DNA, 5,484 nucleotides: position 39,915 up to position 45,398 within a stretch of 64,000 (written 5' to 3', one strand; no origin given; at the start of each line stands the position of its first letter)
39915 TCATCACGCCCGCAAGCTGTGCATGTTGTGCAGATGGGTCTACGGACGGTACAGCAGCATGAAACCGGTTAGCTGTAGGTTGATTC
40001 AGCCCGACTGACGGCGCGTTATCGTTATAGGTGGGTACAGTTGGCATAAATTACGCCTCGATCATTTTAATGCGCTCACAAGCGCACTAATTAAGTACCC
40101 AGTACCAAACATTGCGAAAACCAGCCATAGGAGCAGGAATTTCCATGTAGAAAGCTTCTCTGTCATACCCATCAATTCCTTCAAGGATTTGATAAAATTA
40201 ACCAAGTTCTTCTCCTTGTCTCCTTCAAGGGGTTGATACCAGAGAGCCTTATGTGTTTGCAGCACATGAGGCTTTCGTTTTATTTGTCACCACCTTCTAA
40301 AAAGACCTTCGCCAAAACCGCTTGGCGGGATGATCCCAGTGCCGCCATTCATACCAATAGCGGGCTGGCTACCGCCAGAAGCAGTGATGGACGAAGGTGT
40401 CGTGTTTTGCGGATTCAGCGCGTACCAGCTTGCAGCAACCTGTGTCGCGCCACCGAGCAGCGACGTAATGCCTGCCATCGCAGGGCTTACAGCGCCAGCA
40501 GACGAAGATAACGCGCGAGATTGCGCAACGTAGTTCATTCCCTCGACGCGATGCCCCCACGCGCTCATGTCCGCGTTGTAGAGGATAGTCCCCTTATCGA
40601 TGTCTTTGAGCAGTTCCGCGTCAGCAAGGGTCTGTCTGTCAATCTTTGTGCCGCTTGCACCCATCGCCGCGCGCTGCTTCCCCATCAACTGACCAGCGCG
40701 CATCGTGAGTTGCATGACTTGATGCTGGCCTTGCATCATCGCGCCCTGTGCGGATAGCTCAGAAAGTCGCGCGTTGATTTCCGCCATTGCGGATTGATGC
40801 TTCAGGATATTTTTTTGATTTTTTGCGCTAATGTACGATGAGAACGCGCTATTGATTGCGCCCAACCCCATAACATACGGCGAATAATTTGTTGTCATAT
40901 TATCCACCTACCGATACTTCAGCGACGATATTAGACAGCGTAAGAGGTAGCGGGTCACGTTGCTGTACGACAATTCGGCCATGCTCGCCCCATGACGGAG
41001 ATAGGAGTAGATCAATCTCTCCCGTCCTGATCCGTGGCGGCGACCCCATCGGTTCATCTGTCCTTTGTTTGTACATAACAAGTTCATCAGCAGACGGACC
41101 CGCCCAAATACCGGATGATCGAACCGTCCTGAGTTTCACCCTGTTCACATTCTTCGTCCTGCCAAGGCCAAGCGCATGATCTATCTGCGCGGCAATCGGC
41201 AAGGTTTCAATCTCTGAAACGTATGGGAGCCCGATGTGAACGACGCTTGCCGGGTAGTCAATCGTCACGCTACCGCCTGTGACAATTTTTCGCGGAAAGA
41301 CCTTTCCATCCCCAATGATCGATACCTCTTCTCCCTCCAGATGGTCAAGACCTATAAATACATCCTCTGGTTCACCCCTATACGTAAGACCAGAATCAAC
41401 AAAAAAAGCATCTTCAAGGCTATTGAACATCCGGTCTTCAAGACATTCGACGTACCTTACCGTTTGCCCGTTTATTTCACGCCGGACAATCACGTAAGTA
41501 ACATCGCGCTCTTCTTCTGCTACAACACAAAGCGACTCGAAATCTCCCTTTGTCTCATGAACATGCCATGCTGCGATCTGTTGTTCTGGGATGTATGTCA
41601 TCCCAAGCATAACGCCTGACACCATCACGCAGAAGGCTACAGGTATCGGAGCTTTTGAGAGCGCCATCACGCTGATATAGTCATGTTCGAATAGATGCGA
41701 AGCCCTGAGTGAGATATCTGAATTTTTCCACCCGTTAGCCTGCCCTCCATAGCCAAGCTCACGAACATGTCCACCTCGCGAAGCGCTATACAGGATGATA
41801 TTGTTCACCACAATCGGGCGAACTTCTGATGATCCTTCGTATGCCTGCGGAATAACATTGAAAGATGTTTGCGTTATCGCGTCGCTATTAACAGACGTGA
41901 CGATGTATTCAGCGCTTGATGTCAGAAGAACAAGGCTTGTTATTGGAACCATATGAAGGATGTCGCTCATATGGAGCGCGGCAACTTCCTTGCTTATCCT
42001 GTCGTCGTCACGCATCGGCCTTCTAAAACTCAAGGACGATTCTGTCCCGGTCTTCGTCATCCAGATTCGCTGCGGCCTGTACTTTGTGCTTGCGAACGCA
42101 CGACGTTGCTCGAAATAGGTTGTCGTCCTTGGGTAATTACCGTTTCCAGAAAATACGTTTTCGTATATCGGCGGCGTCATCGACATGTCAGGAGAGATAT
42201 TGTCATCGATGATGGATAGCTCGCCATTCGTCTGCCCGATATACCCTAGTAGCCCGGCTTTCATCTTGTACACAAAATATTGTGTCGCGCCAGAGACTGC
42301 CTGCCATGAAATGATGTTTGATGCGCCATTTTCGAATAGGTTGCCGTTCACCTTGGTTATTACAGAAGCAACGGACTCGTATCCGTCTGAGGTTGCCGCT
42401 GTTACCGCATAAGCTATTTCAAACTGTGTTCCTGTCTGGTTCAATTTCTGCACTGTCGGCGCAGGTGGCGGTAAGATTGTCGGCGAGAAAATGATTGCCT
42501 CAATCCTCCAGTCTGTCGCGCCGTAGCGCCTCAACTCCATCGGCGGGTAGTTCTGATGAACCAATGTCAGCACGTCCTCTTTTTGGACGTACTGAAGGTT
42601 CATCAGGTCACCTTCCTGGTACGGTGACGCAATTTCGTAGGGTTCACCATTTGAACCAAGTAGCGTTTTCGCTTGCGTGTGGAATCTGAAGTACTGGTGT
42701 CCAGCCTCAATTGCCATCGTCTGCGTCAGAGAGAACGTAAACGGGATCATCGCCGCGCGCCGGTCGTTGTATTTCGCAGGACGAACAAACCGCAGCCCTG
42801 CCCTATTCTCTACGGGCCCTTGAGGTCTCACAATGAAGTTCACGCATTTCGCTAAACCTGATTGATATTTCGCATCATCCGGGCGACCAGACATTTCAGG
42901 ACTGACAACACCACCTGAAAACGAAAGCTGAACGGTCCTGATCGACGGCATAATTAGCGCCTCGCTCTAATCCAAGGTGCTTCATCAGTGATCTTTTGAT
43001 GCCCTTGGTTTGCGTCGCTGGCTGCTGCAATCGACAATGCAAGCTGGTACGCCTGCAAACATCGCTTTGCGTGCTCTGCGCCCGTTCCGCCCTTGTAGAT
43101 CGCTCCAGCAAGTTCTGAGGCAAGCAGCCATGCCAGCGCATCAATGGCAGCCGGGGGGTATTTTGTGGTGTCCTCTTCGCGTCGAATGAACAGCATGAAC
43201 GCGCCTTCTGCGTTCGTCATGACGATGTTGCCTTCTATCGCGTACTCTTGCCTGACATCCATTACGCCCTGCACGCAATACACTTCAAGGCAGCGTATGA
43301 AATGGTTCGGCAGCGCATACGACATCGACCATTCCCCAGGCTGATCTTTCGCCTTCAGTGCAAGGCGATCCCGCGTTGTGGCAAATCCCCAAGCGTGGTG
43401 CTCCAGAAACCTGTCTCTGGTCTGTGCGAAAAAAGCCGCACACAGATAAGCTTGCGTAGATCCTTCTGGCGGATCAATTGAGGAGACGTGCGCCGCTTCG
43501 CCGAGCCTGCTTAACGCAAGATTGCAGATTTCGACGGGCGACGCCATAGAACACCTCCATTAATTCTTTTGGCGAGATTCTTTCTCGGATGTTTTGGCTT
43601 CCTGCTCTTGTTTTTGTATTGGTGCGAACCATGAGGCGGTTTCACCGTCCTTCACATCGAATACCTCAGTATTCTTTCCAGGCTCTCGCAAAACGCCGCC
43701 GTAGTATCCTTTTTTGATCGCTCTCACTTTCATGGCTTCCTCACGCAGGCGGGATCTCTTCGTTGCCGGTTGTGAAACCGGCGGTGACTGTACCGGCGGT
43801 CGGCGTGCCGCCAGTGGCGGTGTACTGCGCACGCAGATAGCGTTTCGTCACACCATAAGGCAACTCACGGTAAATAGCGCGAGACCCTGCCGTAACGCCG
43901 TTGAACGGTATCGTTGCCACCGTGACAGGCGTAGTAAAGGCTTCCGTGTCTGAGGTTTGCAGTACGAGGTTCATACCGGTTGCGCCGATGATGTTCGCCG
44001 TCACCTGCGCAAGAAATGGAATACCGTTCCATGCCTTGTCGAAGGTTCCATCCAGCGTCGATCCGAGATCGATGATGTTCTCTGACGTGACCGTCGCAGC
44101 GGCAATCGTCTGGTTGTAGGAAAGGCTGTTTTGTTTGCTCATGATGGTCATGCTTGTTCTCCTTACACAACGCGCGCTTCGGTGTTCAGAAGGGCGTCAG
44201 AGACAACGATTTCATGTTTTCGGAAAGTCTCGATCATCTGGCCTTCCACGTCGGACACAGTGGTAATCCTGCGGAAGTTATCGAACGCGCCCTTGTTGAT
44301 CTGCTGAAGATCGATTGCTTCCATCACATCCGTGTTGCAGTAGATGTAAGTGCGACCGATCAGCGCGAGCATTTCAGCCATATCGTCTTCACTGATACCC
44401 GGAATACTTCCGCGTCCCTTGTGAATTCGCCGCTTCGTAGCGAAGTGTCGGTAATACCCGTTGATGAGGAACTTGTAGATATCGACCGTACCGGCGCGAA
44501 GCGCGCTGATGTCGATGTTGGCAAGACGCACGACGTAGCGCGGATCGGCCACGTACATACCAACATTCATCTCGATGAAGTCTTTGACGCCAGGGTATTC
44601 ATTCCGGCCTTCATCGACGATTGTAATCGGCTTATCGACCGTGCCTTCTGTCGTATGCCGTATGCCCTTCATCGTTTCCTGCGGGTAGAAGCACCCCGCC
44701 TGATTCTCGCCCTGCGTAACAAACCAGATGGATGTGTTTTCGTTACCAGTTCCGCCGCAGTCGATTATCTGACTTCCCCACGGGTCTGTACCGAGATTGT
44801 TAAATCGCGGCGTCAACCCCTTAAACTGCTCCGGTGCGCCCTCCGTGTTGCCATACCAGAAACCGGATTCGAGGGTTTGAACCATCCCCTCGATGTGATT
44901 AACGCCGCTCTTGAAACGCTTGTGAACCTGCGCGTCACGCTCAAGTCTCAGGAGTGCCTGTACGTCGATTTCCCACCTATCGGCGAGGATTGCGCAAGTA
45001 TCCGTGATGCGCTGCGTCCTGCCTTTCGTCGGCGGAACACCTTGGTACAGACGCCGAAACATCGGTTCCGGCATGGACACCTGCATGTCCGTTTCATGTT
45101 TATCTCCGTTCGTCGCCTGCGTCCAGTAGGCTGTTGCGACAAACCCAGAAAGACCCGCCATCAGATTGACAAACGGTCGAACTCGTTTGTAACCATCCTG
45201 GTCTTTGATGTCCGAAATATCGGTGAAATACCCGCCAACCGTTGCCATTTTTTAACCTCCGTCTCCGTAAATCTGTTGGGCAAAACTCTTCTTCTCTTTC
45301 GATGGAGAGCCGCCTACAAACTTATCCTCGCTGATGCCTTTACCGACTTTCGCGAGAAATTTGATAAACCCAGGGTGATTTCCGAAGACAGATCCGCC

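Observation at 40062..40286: sar-like antisense RNA over the RBS of a small membrane protein inserted between ejection-protein genes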

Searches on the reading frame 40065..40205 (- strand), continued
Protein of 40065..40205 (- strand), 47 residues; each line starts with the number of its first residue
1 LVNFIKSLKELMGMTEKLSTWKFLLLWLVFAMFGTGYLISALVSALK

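Call 82: search_protein_families(library=padloc, proteins=[window:40065-40205:-, L001:3995-4129:+, L002:4001-4135:+, P0003, P0016], max_evalue=1)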
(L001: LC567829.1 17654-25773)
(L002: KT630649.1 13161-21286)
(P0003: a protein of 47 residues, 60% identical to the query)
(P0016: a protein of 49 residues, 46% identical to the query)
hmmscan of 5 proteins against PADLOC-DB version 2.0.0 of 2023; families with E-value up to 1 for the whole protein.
window:40065-40205:- (47 aa): 0 families

L001:3995-4129:+ (45 aa): 0 families

L002:4001-4135:+ (45 aa): 0 families

P0003 (47 aa): 0 families

P0016 (49 aa): 0 families

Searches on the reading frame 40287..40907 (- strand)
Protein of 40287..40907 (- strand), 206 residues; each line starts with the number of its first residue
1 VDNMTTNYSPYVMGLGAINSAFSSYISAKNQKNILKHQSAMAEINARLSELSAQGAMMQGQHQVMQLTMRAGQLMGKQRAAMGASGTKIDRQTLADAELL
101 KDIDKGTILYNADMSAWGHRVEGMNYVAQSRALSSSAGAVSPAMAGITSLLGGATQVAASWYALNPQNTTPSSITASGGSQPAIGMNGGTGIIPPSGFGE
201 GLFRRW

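Call 9: search_protein_families(library=phrogs, proteins=[window:40287-40907:-], max_evalue=0.01)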
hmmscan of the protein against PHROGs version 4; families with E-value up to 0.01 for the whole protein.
window:40287-40907:- (206 aa): 1 family
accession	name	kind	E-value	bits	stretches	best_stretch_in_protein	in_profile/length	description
phrog_418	-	head and packaging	3.9e-22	80.1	1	14-167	7-159/166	internal virion protein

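Call 10: search_protein_families(library=pfam, proteins=[window:40287-40907:-], max_evalue=0.01)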
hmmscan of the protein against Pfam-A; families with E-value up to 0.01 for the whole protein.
window:40287-40907:- (206 aa): 1 family
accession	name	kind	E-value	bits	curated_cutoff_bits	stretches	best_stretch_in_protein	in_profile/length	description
PF24072.1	T7_gp14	-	0.00026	21.4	27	1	13-175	9-166/187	T7 virus internal virion protein gp14 family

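Call 12: search_dna_similar(query=window:40287-40907:-, collection=phages, mode=protein, max_evalue=0.001, max_rows=40)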
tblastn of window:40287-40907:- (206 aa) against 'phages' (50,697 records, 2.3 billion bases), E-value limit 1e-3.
Records with a match: 16; places in all: 16; records where one place covers at least 80% of the query: 0.
Best place of each record, by identity: <60% 16.
By first word of the organism name: Bordetella 5; Caulobacter 4; Caudoviricetes 2; Pseudomonas 2; Phage 1; Limnohabitans 1; Acinetobacter 1.
By host as written in the record: - 8; Caulobacter vibrioides CB15 3; Bordetella bronchiseptica 2; Limnohabitans sp. DCL3 1; Acinetobacter baumannii 4316 1; Caulobacter vibrioides 1.
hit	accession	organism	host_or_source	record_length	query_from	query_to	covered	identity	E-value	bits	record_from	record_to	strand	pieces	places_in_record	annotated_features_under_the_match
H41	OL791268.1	Phage zth2-2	-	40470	16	179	80%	33.0%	2e-13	74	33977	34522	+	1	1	record has no annotation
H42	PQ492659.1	Limnohabitans phage DC33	Limnohabitans sp. DCL3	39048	4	162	77%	33.9%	2e-16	82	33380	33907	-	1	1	hypothetical protein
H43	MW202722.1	Caudoviricetes sp.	Manatee Spring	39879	15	163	72%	34.7%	8e-9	60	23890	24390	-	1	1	hypothetical protein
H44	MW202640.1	Caudoviricetes sp.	Manatee Spring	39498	8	161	75%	29.7%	9e-10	63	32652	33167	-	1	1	hypothetical protein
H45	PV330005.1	Bordetella phage vB_BbrP_003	Bordetella bronchiseptica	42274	40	162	60%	35.9%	6e-16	81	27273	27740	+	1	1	hypothetical protein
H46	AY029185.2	Bordetella phage BPP-1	-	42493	40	162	60%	35.9%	6e-16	81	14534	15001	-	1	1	bbp12: Bbp12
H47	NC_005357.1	Bordetella phage BPP-1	Bordetella bronchiseptica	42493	40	162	60%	35.9%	6e-16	81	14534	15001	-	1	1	internal virion protein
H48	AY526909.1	Bordetella phage BIP-1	-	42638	40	162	60%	35.9%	6e-16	81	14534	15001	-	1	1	none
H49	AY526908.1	Bordetella phage BMP-1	-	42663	40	162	60%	35.9%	6e-16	81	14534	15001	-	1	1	none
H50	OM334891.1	Acinetobacter phage 4316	Acinetobacter baumannii 4316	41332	9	154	71%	28.0%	6e-8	58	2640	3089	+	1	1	hypothetical protein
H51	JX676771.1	Pseudomonas phage AF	soil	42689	52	162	54%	35.7%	1e-4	48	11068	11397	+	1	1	putative internal virion protein B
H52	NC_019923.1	Pseudomonas phage AF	soil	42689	52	162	54%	35.7%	1e-4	48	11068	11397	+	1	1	internal virion protein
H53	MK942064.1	Caulobacter phage Jess A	Caulobacter vibrioides CB15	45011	38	171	65%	29.0%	2e-4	47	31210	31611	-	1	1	hypothetical protein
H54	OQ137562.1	Caulobacter phage RapA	Caulobacter vibrioides CB15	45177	38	171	65%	29.0%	2e-4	47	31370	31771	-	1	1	RapA_gp041c: hypothetical protein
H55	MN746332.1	Caulobacter phage SR18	Caulobacter vibrioides CB15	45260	38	171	65%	29.0%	2e-4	47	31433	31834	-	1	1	hypothetical protein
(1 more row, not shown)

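Call 64: find_related_loci(query=window:40290-40907:-, collection=viral_contigs, flank=2500)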
Query window:40290-40907:- (206 aa) in viral_contigs; peptide patterns used: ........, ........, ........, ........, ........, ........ (x = any residue, [..] = any of these).
2 stretches matched a pattern, but none encodes a relative of the query by tblastn (E <= 1e-3).

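Call 66: find_homologous_proteins(query=window:40290-40907:-, max_evalue=0.00001)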
Query window:40290-40907:- (206 aa): 19 proteins with E <= 0.00001 among 305 candidates.
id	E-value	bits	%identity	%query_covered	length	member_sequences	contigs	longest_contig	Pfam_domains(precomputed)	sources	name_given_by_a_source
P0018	2.3e-124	430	100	99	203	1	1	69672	-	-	-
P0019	2.9e-34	137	49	75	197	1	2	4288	PF24072.2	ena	-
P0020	4.1e-33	133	48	72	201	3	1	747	PF24072.2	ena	-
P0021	6.6e-33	132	44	78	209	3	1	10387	PF24072.2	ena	-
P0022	8.7e-33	132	44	78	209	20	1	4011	PF24072.2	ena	-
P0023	1.0e-32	132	45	77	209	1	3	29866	-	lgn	-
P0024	1.2e-32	132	44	78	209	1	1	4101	PF24072.2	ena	-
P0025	1.4e-32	131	48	72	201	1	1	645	PF24072.2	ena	-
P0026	9.4e-30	122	45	73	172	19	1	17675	PF24072.2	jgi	-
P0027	2.1e-29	121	47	75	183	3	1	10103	PF24072.2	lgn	-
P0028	3.5e-27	114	41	76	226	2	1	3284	-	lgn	-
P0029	6.5e-27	113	45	80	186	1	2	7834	PF24072.2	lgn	-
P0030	2.7e-25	108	45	73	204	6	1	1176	PF24072.2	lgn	-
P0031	3.8e-25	107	41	73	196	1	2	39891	-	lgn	-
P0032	1.3e-21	95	39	73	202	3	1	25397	PF24072.2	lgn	-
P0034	7.8e-19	86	35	82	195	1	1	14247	PF24072.2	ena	-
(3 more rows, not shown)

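Call 68: find_encoding_contigs(protein=P0023, flank=3000, max_places=2)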
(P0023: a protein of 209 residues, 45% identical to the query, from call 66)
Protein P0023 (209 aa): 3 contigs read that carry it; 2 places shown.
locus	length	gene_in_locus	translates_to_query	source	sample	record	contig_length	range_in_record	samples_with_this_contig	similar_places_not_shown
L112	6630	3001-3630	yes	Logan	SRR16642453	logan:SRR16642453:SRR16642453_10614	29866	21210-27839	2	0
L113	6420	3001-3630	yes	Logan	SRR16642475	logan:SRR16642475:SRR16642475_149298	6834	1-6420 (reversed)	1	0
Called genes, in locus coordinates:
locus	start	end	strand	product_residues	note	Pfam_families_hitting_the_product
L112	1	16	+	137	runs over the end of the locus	PF21190:Bbp16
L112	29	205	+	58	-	-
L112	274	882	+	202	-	-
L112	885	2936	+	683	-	-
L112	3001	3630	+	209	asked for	-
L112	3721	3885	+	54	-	-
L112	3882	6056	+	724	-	-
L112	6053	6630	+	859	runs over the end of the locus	PF18834:LPD22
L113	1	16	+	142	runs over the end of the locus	?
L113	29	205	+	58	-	-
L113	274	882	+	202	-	-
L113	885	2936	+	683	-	-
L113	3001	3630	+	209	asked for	-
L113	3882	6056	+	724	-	-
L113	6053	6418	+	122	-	?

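Call 69: find_encoding_contigs(protein=P0031, flank=3000, max_places=2)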
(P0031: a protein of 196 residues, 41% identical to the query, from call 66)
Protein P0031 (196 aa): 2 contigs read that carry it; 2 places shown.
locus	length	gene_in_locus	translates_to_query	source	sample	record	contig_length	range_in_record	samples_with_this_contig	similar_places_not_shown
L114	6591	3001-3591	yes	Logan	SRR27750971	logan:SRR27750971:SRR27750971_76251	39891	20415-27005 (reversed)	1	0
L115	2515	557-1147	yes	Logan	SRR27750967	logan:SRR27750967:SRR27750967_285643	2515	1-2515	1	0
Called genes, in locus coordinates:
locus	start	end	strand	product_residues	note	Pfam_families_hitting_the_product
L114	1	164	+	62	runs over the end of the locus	-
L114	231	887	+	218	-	-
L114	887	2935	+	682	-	-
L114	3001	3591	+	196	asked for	-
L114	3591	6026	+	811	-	PF01464:SLT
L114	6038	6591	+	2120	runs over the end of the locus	PF18834:LPD22, PF13508:Acetyltransf_7 (faint)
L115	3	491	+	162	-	?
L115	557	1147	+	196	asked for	-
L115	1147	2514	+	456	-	?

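Call 70: find_encoding_contigs(protein=P0026, flank=3000, max_places=2)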
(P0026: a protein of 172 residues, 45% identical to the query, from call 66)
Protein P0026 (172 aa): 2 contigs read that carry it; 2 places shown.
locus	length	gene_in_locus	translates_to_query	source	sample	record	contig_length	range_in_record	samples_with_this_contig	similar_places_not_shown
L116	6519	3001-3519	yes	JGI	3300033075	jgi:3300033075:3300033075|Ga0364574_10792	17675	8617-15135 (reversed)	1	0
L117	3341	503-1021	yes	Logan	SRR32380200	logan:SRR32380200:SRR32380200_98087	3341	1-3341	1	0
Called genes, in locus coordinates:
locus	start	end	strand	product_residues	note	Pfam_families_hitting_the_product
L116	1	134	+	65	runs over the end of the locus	-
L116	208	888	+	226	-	-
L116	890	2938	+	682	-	-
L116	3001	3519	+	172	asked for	PF24072:T7_gp14 (weak)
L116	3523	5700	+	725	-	PF01464:SLT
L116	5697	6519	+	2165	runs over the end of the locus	PF18834:LPD22, PF18760:ART-PolyVal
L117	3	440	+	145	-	?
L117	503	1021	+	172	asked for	PF24072:T7_gp14 (weak)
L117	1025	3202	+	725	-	PF01464:SLT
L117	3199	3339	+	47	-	?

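Call 75: find_encoding_contigs(protein=P0032, flank=3000, max_places=2)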
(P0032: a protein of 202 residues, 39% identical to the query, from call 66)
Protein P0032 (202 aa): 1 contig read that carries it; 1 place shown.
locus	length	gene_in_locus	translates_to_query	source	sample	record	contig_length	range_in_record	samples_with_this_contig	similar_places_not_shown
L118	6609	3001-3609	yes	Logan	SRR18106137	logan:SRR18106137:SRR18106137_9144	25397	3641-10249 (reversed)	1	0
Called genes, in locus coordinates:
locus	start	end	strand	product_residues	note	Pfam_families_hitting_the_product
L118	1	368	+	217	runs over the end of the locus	-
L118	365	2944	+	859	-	PF25675:Phage_nozzle (faint)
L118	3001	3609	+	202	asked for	PF24072:T7_gp14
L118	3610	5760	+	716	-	PF01464:SLT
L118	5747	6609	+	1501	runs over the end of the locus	?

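Call 76: find_encoding_contigs(protein=P0034, flank=3000, max_places=2)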
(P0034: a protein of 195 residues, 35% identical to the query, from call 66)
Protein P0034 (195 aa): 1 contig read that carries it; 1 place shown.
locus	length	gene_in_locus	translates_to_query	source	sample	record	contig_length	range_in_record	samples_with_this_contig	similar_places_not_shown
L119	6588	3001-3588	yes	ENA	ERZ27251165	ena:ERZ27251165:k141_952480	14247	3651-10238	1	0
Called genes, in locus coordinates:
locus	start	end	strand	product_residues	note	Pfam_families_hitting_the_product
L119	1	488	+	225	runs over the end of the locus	-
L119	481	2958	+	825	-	-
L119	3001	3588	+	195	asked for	PF24072:T7_gp14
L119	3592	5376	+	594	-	-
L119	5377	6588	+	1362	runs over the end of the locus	-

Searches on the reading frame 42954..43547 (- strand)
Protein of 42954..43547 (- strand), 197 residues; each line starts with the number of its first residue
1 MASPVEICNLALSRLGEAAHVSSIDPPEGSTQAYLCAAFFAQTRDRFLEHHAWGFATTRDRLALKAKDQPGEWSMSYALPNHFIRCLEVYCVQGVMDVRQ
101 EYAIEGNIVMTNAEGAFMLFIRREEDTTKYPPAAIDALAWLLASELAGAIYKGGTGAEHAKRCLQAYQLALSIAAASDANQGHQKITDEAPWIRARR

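Call 9: search_protein_families(library=phrogs, proteins=[window:42954-43547:-], max_evalue=0.01)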
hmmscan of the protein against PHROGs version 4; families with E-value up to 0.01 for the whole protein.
window:42954-43547:- (197 aa): 2 families
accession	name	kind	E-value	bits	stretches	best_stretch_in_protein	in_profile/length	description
phrog_394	-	tail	3.7e-43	148.2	1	1-196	1-188/190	tail protein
phrog_9239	-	tail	1.8e-09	37.5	1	1-196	1-188/741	tail tubular protein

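Call 10: search_protein_families(library=pfam, proteins=[window:42954-43547:-], max_evalue=0.01)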
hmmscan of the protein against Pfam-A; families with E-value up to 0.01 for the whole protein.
window:42954-43547:- (197 aa): 0 families

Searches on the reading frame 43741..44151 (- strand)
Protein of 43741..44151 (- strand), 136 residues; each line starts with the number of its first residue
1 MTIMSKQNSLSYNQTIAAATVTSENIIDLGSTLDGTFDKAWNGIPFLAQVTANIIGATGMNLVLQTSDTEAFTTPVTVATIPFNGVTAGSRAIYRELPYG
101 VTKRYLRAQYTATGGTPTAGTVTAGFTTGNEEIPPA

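Call 9: search_protein_families(library=phrogs, proteins=[window:43741-44151:-], max_evalue=0.01)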
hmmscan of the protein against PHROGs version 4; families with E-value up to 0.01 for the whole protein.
window:43741-44151:- (136 aa): 3 families
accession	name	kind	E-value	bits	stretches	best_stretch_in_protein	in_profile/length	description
phrog_427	-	unknown function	5.2e-18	66.4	1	6-130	5-132/142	-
phrog_9522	-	tail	2.2e-06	28.2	1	13-124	137-237/241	major tail protein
phrog_5707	-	unknown function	1.4e-05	26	1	8-124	7-123/134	-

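Call 10: search_protein_families(library=pfam, proteins=[window:43741-44151:-], max_evalue=0.01)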
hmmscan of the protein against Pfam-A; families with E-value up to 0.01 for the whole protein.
window:43741-44151:- (136 aa): 1 family
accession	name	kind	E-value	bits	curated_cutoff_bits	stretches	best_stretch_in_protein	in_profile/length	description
PF21190.3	Bbp16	-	1.2e-11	45.4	27.1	1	11-125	2-114/115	Bbp16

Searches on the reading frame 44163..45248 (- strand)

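Call 9: search_protein_families(library=phrogs, proteins=[window:44163-45248:-], max_evalue=0.01)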
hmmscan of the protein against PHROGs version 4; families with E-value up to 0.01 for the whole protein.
window:44163-45248:- (361 aa): 1 family
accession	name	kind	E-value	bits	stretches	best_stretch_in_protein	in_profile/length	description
phrog_212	-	head and packaging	4.8e-37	129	1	29-252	27-300/301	major head protein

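Call 10: search_protein_families(library=pfam, proteins=[window:44163-45248:-], max_evalue=0.01)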
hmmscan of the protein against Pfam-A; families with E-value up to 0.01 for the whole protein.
window:44163-45248:- (361 aa): 1 family
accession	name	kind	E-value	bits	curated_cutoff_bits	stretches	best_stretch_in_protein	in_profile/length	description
PF20911.3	GP7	-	7.2e-74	248.9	27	1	25-361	8-313/313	Major capsid protein GP7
